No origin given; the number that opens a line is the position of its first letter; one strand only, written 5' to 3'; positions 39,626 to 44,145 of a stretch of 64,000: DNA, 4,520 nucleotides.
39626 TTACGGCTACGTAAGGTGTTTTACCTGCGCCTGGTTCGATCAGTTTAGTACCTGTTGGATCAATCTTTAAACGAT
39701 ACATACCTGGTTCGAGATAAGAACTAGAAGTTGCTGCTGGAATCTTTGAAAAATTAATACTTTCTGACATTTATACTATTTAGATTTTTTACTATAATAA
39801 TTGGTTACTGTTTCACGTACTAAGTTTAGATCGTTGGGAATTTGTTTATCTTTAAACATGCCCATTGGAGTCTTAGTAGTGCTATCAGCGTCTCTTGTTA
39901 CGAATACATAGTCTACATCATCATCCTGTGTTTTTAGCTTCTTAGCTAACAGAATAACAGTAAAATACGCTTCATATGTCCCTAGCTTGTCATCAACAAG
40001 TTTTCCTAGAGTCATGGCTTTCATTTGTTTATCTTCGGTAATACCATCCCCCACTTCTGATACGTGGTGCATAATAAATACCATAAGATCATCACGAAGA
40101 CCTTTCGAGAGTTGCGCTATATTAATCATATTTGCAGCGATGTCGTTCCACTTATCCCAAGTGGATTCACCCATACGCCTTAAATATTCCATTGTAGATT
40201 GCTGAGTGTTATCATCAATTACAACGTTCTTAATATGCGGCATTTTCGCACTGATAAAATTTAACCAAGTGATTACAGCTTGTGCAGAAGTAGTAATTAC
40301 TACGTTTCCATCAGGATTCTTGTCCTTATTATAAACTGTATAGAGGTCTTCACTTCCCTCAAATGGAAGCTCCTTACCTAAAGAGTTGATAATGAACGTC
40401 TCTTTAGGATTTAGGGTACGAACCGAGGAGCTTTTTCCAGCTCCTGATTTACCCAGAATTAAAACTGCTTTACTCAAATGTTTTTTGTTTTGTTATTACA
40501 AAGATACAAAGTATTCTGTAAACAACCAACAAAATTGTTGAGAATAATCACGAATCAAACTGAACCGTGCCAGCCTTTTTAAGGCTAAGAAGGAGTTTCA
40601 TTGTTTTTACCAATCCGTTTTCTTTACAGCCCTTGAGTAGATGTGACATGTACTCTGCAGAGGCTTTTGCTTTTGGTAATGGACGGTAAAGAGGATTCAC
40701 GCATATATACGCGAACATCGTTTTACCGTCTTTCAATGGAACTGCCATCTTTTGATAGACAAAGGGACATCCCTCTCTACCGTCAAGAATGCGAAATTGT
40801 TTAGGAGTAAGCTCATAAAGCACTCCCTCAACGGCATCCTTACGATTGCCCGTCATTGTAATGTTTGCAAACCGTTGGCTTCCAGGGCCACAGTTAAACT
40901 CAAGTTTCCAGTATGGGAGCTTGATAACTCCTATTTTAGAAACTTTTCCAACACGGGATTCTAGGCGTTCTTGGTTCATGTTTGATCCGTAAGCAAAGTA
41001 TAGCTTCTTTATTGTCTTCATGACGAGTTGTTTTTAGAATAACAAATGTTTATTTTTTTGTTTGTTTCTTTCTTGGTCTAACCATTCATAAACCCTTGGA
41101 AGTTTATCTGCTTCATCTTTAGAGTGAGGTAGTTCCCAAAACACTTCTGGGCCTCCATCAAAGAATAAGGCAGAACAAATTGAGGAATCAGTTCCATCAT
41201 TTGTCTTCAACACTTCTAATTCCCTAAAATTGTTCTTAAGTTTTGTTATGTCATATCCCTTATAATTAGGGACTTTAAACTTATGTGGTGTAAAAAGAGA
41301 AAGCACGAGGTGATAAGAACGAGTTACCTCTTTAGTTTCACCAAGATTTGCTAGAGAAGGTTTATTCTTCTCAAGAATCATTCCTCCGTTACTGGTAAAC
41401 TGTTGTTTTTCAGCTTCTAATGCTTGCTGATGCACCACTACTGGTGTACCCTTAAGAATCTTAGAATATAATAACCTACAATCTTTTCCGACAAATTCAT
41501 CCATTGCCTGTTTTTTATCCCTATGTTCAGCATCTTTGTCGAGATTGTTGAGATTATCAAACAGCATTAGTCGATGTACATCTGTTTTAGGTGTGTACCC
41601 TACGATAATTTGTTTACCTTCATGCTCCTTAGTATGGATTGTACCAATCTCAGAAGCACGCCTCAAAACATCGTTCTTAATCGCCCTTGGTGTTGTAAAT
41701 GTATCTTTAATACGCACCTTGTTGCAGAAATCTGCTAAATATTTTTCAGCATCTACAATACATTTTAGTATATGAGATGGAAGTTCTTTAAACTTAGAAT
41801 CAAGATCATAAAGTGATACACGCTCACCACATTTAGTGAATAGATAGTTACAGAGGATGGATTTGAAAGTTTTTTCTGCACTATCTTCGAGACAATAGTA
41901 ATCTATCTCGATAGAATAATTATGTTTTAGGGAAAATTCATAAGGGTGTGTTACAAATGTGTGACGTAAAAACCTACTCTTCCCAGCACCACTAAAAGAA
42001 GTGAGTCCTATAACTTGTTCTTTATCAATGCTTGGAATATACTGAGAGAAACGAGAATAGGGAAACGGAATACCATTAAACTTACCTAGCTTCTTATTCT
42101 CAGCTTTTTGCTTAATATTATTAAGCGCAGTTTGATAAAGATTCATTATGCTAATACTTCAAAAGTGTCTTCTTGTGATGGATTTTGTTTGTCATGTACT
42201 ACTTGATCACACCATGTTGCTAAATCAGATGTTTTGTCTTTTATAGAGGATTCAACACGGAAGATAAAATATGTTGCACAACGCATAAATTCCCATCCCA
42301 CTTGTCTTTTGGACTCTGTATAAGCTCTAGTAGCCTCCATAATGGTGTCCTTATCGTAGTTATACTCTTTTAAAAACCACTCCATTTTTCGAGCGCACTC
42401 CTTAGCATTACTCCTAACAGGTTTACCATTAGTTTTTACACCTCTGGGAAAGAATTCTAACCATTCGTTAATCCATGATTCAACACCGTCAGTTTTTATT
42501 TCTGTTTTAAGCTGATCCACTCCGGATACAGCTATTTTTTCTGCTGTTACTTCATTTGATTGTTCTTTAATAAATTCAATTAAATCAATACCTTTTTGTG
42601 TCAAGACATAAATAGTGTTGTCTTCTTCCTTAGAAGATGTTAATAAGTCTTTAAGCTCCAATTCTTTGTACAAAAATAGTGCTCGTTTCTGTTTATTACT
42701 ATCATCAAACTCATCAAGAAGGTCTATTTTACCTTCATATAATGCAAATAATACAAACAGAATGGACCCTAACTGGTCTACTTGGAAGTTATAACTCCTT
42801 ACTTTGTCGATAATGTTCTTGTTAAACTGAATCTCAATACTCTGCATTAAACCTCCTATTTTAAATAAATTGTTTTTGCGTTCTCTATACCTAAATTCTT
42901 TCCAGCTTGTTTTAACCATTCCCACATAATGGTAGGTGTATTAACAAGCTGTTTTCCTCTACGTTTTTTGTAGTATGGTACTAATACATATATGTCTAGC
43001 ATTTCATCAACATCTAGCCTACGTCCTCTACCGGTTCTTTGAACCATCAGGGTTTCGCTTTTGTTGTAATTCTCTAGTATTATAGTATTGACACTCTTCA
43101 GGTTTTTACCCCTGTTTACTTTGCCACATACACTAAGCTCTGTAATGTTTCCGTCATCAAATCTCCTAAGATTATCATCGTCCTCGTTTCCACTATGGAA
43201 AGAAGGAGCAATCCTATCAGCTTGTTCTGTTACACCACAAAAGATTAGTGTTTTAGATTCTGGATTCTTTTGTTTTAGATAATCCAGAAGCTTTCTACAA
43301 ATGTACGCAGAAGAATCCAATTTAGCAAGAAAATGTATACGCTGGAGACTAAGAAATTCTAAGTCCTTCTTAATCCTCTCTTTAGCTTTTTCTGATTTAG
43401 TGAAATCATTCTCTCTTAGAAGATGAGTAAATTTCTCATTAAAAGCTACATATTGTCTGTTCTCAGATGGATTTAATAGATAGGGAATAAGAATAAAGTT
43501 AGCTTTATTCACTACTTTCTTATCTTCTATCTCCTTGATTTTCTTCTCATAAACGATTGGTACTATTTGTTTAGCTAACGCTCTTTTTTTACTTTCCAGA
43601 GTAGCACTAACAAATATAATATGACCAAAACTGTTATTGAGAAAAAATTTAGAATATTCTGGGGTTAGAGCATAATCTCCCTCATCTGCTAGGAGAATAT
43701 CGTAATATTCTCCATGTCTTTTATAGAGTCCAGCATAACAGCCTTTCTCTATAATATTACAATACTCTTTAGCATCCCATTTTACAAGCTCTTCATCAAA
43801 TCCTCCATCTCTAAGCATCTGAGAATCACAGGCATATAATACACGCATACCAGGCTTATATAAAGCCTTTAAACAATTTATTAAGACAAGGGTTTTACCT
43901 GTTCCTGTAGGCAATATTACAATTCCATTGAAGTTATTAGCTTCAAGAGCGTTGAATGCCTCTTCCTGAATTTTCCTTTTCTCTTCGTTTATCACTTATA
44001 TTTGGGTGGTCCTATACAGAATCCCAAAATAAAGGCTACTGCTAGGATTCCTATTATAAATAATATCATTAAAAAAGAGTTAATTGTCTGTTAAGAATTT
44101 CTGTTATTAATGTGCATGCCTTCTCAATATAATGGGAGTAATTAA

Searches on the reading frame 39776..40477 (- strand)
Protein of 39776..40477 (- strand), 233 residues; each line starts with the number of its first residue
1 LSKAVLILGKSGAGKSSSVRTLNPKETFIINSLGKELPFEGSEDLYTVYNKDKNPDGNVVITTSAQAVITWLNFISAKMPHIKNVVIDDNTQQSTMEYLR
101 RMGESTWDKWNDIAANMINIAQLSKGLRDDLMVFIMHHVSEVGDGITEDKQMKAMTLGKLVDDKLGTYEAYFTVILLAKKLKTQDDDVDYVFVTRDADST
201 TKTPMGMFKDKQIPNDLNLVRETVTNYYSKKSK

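Call 106: search_protein_families(library=pfam, proteins=[window:39776-40477:-], max_evalue=0.001)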
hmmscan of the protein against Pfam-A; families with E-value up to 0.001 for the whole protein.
window:39776-40477:- (233 aa): 1 family
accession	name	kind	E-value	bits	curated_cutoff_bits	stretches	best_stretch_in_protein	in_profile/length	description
PF13479.12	AAA_24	-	8.1e-07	29.5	27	1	3-144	3-136/195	AAA domain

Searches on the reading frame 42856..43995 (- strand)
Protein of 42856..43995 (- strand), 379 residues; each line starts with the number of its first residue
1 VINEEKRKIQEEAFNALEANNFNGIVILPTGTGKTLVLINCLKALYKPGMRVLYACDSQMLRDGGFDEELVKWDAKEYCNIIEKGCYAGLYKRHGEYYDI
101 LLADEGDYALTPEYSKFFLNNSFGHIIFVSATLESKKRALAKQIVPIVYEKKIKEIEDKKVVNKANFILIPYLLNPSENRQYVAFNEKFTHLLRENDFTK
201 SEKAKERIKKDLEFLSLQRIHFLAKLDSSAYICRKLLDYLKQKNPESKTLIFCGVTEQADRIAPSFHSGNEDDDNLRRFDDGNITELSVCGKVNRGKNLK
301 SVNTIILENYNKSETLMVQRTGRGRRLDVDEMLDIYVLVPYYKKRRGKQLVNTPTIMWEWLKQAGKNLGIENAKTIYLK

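Call 106: search_protein_families(library=pfam, proteins=[window:42856-43995:-], max_evalue=0.001)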
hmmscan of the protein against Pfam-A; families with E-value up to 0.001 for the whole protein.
window:42856-43995:- (379 aa): 3 families
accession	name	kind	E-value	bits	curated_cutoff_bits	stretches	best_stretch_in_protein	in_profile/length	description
PF04851.21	ResIII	-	1.1e-07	32.4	22.5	1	6-63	4-67/164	Type III restriction enzyme, res subunit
PF00271.37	Helicase_C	-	5.8e-06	27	23.5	1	235-326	5-108/110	Helicase conserved C-terminal domain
PF00270.35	DEAD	-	8.8e-06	26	26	1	7-56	1-52/167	DEAD/DEAH box helicase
